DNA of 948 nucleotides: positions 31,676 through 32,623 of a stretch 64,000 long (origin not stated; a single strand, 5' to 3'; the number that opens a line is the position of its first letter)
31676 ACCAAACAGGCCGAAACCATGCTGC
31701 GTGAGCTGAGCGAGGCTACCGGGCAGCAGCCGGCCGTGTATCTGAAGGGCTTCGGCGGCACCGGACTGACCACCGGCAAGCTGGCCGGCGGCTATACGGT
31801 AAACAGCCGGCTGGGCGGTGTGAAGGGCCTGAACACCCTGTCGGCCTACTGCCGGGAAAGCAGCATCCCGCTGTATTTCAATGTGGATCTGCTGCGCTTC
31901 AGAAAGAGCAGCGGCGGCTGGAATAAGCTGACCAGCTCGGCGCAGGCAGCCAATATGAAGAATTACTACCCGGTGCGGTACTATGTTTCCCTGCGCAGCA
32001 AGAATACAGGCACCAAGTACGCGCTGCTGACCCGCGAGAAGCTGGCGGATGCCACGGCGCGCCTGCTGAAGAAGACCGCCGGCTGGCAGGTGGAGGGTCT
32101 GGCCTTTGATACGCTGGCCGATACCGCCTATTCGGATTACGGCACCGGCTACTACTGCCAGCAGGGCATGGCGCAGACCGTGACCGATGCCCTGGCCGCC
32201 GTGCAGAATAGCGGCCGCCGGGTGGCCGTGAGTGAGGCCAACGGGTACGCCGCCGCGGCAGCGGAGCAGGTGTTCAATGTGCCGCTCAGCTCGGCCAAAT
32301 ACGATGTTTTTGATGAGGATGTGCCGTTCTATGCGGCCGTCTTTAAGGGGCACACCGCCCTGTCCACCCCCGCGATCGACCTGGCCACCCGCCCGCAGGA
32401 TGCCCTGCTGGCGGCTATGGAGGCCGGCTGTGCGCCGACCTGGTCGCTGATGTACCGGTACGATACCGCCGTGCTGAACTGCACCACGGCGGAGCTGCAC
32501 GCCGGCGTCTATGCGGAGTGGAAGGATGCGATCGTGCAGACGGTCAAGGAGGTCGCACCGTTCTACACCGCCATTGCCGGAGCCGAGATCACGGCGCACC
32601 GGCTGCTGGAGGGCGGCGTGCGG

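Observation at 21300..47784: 26.5-kb single-strand glycan utilisation locus with two complete permease/binding-protein sets but no ATPase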

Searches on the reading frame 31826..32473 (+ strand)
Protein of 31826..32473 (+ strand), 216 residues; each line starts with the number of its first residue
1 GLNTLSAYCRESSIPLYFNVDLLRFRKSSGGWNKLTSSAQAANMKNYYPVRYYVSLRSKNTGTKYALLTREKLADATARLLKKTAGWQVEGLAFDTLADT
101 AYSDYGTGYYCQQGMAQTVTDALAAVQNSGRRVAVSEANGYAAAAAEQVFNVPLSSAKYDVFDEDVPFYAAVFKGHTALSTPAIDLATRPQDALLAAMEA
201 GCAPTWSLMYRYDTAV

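Call 48: search_solved_structures(query=A4, max_evalue=10, show_alignments=4)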
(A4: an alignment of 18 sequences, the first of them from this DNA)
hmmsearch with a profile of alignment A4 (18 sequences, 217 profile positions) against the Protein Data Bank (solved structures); distinct sequences matched with E-value up to 10: 5.
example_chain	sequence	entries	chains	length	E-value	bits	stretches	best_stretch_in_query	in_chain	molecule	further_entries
6r3z_A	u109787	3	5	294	0.047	16.4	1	90-136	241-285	Probable adhesion protein | Adhesion protein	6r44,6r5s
6ru4_A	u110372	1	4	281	0.54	13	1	90-131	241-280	Probable adhesion protein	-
8iml_M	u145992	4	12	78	0.63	12.7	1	122-163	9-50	CpcD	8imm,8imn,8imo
7qca_SP0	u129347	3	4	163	0.97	12.1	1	60-108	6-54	Ribosomal protein S19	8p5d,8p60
6r6k_A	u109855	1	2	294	1.2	11.8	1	90-132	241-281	ABC transporter substrate-binding protein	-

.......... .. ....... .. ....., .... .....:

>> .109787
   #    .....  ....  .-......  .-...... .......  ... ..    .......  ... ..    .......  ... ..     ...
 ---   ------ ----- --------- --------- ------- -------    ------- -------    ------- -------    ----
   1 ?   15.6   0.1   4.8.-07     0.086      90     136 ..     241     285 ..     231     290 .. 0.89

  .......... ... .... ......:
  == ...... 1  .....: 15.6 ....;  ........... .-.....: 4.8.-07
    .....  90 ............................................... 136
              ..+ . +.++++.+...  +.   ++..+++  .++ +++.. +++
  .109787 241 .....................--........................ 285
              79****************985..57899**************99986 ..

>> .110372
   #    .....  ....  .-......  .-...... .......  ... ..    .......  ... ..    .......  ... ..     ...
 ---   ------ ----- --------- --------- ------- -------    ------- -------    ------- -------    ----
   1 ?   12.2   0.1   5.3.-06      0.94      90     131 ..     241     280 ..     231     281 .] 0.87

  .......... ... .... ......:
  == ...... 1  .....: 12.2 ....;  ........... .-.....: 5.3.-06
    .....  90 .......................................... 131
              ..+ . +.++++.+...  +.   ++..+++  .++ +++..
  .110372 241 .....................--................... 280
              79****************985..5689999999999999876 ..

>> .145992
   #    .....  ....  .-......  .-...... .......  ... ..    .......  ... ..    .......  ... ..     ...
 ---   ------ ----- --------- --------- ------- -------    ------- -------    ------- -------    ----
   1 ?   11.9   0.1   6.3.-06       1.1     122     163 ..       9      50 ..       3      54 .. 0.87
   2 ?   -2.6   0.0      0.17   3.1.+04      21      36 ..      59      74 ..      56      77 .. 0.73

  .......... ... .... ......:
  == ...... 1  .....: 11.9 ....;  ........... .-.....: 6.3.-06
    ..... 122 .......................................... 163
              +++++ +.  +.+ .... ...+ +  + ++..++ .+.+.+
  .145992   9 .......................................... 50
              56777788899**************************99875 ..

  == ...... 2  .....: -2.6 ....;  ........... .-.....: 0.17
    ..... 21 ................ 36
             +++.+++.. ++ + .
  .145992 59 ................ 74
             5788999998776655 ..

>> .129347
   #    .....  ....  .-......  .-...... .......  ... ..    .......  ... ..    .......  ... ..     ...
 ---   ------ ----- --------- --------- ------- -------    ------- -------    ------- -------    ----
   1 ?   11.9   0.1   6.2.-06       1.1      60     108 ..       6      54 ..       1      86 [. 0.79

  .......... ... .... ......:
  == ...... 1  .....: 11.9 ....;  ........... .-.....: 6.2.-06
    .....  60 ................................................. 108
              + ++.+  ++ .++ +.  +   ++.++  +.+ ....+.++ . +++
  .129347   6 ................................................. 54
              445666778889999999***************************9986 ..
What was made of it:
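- On Glycoside hydrolase family GH129 (for DUF5696): A sub-alignment search gave no residue-level alignment of the catalytic region (call 48).
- Tried and rejected: Only chance-level matches came back (call 48).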
